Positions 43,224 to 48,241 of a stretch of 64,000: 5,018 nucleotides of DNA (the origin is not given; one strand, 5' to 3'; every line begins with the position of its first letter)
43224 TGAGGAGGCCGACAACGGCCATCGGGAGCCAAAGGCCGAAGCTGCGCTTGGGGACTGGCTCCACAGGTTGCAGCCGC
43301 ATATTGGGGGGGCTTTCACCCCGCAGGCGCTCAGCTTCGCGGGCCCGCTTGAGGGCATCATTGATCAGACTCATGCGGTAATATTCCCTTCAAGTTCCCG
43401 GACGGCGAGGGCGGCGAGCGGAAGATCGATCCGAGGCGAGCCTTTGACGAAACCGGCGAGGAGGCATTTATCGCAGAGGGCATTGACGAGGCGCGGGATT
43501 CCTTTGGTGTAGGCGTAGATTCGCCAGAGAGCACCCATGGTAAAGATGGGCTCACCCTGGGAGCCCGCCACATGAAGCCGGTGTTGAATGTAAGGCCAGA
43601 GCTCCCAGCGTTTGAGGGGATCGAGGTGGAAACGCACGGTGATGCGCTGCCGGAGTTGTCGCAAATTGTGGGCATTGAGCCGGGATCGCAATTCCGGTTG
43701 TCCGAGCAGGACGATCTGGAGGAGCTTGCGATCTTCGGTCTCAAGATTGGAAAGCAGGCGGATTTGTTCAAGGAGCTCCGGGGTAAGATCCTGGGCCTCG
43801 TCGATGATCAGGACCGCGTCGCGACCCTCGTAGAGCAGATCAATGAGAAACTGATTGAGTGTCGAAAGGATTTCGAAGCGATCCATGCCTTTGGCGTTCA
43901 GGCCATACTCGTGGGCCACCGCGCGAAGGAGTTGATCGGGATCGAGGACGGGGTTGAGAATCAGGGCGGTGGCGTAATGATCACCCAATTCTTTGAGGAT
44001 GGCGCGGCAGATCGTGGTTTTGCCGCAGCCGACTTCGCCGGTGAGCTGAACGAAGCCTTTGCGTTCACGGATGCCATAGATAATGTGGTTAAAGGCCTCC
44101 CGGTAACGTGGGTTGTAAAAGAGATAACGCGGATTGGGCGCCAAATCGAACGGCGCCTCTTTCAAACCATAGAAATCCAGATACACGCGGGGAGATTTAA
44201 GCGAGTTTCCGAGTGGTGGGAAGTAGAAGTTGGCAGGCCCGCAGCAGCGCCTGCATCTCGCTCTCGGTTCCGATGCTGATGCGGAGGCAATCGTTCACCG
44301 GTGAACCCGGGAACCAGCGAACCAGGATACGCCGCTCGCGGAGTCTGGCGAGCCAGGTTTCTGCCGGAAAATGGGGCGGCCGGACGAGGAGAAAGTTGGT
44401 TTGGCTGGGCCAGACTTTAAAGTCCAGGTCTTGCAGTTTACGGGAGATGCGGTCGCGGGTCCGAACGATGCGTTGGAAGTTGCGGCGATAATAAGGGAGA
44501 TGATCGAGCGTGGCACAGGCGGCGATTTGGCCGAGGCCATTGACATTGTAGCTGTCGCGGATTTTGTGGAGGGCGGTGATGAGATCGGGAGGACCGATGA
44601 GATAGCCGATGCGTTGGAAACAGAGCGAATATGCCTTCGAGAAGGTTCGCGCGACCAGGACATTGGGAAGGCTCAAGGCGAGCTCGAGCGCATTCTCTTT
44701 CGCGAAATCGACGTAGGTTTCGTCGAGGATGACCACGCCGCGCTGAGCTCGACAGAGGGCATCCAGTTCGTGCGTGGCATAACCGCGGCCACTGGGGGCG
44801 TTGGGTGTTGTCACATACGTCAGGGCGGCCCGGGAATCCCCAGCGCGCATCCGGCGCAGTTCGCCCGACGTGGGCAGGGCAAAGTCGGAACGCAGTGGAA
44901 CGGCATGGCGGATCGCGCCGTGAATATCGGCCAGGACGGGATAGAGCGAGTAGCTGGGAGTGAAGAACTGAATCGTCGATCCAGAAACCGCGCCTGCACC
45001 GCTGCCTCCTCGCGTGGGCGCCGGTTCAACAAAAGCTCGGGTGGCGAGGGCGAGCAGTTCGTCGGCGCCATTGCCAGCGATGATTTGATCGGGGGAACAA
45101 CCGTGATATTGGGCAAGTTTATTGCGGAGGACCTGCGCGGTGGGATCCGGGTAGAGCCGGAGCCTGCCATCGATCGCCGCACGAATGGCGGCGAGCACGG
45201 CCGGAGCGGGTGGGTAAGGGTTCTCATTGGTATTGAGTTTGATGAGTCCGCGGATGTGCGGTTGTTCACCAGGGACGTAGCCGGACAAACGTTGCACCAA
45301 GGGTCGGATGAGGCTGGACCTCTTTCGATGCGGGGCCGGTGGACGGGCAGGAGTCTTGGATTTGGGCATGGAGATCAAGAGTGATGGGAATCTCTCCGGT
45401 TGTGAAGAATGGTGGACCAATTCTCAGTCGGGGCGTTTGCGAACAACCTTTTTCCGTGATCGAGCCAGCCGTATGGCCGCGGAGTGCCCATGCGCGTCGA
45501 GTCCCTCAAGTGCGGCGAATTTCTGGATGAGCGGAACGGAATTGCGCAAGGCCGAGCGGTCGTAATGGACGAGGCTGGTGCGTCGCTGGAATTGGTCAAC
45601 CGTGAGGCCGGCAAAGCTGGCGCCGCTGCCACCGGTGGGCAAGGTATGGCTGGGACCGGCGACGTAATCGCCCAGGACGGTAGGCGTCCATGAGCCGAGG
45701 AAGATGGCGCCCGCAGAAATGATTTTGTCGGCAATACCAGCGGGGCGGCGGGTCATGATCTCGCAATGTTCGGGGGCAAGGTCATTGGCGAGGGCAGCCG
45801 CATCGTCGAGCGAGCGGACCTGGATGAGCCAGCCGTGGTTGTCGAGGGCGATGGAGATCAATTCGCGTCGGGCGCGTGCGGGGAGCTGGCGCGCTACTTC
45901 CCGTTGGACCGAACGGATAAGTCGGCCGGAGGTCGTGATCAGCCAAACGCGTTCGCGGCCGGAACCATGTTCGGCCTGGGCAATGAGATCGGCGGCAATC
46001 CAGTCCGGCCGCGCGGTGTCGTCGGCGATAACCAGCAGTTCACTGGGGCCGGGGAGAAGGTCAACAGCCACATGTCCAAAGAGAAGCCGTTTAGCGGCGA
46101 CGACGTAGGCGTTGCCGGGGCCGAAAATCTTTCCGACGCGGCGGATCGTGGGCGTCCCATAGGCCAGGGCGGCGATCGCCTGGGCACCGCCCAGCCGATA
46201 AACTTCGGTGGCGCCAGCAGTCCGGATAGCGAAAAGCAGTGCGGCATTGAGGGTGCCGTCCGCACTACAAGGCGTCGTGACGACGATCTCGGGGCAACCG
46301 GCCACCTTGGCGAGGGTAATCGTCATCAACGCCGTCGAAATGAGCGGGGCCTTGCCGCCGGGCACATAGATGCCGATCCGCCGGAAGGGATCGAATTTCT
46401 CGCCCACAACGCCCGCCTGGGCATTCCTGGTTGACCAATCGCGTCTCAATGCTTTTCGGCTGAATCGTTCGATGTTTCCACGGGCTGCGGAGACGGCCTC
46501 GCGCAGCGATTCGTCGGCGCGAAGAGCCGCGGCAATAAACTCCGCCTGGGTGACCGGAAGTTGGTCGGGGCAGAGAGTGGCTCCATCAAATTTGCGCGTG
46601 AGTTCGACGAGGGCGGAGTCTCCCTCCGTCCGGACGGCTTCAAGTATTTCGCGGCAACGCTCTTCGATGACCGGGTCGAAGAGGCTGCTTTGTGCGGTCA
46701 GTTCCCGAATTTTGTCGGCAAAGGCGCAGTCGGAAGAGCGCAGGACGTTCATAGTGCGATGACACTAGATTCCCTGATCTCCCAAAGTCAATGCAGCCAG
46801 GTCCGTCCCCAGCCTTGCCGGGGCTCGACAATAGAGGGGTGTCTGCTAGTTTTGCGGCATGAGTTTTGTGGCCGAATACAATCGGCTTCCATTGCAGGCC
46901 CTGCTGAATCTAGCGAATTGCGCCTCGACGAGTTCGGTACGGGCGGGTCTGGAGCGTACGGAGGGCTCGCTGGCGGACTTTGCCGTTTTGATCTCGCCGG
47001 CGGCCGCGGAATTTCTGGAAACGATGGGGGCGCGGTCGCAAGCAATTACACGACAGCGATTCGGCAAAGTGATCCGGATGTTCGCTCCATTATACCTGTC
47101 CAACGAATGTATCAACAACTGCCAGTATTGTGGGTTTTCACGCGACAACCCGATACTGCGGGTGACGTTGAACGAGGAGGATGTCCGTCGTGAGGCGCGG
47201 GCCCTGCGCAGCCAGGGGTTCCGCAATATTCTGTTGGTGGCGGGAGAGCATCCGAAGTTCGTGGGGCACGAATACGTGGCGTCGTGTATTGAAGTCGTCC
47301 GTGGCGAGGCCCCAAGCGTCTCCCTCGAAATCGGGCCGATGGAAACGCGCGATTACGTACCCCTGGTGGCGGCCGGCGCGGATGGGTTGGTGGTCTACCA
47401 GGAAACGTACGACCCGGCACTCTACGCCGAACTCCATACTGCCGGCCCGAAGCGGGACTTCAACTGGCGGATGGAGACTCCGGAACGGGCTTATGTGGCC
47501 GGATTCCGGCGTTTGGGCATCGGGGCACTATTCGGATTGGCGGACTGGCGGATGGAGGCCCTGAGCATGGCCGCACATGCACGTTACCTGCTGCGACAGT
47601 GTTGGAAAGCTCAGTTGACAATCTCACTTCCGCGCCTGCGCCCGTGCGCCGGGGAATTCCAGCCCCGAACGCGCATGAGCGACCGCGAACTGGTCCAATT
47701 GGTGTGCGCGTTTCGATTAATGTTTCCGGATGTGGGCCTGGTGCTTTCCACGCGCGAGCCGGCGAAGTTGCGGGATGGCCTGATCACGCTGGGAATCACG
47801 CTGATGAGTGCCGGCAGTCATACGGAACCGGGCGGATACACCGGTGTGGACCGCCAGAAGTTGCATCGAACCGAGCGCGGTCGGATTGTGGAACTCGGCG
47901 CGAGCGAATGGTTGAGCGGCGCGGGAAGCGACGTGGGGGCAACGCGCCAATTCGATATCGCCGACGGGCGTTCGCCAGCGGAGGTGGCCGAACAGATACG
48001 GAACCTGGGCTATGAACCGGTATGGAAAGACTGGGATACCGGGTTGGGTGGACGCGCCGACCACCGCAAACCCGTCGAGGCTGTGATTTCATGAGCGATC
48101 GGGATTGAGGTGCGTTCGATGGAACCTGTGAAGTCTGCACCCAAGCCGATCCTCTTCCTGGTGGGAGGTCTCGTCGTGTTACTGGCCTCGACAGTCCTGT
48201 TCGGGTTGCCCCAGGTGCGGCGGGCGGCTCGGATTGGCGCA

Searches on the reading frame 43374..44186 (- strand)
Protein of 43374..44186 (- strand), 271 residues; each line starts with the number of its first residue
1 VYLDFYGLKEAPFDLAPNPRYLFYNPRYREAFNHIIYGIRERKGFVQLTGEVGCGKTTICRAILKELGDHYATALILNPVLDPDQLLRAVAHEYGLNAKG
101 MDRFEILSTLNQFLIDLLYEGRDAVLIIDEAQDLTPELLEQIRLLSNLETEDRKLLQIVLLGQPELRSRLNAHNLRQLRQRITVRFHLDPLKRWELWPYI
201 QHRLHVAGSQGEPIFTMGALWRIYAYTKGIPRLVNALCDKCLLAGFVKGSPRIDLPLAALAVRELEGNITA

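Call 27: search_protein_families(library=pfam, proteins=[window:43374-44186:-], max_evalue=0.001)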
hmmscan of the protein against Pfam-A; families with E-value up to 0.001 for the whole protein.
window:43374-44186:- (271 aa): 6 families
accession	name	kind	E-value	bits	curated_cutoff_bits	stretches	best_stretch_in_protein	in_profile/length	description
PF13401.12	AAA_22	-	4.6e-27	95.3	27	1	41-170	3-130/130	AAA domain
PF13191.12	AAA_16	-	2.3e-07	31.9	32.6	1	33-155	13-164/167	AAA ATPase domain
PF00004.35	AAA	-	3.3e-05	24.8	21.2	0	48-71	3-26/131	ATPase family associated with various cellular activities (AAA)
PF13245.12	AAA_19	-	7.8e-05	23.3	25.1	1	44-156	12-121/134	AAA domain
PF14532.12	Sigma54_activ_2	-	0.00011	22.8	25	0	38-191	16-138/138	Sigma-54 interaction domain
PF13173.12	AAA_14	-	0.0002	21.8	27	1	46-162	5-97/129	AAA domain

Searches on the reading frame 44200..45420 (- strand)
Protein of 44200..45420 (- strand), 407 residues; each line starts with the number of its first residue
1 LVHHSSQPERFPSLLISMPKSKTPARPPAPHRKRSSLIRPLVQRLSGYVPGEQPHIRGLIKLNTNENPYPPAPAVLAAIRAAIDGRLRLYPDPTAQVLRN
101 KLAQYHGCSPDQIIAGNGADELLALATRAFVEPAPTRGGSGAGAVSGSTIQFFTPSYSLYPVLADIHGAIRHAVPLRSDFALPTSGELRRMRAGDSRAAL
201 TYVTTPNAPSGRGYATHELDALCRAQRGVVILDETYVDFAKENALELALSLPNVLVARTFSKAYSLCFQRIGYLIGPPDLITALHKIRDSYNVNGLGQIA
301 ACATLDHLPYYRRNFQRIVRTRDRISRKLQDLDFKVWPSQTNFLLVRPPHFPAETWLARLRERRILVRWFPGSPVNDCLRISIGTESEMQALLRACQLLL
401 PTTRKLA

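Call 27: search_protein_families(library=pfam, proteins=[window:44200-45420:-], max_evalue=0.001)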
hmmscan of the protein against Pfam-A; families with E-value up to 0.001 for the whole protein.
window:44200-45420:- (407 aa): 1 family
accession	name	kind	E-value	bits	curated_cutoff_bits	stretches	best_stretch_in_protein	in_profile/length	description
PF00155.27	Aminotran_1_2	-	8.1e-43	147.4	19.7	1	59-395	3-360/361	Aminotransferase class I and II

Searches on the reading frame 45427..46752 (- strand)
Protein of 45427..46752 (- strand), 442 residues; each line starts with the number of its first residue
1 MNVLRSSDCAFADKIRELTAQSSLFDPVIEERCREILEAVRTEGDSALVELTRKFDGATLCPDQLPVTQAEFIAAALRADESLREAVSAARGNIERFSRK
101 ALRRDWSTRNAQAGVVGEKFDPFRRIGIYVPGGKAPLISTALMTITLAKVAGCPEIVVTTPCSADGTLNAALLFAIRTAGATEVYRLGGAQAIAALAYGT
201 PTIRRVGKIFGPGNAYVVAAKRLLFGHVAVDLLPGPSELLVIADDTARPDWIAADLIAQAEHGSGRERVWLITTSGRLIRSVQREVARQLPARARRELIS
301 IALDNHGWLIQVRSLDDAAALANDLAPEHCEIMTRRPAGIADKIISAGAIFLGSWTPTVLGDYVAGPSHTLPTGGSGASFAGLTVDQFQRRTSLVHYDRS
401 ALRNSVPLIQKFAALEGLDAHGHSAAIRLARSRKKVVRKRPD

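Call 27: search_protein_families(library=pfam, proteins=[window:45427-46752:-], max_evalue=0.001)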
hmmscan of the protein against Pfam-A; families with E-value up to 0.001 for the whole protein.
window:45427-46752:- (442 aa): 1 family
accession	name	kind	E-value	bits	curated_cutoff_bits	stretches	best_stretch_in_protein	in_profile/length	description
PF00815.25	Histidinol_dh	-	2.3e-141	472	27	1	29-429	11-411/411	Histidinol dehydrogenase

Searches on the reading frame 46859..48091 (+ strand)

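Call 27: search_protein_families(library=pfam, proteins=[window:46859-48091:+], max_evalue=0.001)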
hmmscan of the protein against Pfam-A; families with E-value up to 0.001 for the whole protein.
window:46859-48091:+ (411 aa): 2 families
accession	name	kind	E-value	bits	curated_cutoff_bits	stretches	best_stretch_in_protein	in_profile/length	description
PF06968.18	BATS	-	7.8e-18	64.9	22.2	1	256-386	1-88/88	Biotin and Thiamin Synthesis associated domain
PF04055.27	Radical_SAM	-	3.1e-10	40.9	29.5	1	80-228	3-155/166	Radical SAM superfamily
